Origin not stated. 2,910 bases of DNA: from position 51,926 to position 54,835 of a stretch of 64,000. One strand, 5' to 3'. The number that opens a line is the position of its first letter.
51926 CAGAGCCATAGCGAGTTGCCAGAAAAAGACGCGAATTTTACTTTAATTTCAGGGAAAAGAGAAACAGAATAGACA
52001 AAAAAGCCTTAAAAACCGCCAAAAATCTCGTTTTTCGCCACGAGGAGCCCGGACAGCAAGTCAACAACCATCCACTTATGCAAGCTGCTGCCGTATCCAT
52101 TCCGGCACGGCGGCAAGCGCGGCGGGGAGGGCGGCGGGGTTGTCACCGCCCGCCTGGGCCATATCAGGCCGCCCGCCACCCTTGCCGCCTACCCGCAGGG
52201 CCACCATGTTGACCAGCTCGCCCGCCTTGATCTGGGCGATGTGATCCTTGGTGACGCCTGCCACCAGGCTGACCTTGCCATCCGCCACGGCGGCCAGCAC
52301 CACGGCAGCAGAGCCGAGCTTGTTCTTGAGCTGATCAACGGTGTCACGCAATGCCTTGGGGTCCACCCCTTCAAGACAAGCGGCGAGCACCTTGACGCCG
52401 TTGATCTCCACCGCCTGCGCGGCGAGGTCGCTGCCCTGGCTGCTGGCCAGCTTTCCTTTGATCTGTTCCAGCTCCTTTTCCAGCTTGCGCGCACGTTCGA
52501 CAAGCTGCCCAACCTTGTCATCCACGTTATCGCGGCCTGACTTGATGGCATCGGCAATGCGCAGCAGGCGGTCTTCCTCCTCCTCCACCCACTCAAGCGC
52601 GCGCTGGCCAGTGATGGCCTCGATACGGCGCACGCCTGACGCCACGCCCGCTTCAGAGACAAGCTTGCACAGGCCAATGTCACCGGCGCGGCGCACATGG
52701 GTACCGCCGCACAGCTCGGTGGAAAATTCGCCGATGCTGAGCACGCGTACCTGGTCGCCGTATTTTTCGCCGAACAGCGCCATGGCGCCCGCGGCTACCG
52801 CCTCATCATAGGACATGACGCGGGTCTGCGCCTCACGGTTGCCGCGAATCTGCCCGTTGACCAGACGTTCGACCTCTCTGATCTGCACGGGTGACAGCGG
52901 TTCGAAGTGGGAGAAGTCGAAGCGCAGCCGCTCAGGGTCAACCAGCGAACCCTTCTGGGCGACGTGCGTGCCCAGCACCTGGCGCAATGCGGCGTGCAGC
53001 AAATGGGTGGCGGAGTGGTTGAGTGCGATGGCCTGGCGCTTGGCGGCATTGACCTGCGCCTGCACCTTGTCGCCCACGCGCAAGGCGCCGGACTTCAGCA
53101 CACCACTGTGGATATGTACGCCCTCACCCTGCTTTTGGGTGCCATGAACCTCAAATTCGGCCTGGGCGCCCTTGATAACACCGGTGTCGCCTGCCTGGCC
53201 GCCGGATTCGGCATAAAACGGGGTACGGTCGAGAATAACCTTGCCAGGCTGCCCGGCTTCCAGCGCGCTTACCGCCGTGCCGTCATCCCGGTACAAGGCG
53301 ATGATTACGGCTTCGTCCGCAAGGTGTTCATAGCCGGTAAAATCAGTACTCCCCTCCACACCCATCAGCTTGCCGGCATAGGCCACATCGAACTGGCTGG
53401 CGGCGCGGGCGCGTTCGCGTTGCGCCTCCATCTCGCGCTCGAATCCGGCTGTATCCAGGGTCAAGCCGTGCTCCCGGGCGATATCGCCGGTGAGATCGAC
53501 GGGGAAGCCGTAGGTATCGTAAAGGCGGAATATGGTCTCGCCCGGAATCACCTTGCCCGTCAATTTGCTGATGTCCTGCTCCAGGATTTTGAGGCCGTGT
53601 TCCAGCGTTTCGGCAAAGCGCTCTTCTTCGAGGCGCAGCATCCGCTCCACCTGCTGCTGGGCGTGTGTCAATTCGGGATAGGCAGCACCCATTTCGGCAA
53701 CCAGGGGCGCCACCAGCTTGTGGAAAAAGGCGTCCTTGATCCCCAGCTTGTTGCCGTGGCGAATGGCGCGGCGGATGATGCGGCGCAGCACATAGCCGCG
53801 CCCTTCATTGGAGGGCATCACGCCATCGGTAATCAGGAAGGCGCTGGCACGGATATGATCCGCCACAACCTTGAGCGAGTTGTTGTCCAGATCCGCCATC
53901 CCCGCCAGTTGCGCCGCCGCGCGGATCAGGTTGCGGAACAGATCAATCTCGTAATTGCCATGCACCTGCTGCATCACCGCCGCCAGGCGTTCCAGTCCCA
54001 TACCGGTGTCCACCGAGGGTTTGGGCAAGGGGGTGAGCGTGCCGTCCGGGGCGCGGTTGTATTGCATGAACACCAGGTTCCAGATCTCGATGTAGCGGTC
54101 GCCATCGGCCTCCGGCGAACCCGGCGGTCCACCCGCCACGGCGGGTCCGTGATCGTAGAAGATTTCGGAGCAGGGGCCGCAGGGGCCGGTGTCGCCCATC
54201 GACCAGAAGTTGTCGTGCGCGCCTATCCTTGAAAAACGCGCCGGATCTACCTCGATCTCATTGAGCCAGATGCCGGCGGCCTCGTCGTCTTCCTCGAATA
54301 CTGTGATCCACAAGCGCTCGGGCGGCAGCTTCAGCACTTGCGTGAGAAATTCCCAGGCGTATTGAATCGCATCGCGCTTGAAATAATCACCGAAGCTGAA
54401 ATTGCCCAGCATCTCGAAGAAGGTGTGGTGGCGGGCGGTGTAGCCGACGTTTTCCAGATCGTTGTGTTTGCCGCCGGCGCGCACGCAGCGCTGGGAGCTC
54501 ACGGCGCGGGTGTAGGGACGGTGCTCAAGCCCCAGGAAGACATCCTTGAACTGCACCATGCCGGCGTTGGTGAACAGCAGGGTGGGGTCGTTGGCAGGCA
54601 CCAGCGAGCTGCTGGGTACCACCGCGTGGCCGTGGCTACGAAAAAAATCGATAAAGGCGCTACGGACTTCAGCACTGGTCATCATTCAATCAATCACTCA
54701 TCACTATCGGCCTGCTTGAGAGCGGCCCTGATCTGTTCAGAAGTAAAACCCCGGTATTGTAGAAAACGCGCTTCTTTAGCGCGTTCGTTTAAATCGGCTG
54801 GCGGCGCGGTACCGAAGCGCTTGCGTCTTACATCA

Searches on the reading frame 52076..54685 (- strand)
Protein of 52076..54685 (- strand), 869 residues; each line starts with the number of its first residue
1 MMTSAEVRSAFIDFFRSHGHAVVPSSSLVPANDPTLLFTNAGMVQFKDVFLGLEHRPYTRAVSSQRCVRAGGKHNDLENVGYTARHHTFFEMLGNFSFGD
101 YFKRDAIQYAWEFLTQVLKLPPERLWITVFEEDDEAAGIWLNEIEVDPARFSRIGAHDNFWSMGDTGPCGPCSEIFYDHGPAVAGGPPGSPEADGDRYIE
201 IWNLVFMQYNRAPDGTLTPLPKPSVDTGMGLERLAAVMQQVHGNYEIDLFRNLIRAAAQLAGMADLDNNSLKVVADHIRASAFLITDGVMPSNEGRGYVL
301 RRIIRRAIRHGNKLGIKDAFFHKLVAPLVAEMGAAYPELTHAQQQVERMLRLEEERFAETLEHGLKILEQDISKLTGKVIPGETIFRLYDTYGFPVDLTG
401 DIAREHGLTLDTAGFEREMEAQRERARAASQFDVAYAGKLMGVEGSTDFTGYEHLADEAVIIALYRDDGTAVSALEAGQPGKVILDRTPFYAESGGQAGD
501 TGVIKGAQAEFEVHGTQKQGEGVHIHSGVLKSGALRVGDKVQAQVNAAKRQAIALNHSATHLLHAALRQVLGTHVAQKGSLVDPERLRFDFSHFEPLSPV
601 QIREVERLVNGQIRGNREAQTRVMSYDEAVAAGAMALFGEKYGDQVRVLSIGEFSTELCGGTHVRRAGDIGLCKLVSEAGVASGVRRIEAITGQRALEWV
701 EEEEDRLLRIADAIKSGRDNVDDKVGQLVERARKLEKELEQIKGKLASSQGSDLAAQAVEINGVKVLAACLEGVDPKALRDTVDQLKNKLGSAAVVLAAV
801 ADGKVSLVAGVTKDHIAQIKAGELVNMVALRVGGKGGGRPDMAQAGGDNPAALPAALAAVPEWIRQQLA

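Call 89: search_protein_families(library=pfam, proteins=[window:52076-54685:-], max_evalue=0.00001)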
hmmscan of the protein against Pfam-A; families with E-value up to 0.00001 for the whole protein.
window:52076-54685:- (869 aa): 3 families
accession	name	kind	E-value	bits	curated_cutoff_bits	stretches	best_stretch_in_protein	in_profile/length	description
PF01411.24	tRNA-synt_2c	-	1.8e-226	753.5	30.3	1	6-547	1-550/552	tRNA synthetases class II (A)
PF02272.25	DHHA1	-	2e-21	76.8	25.9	1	763-865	1-101/102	DHHA1 domain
PF07973.19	tRNA_SAD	-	8.4e-16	58.1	24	1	646-689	1-44/44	Threonyl and Alanyl tRNA synthetase second additional domain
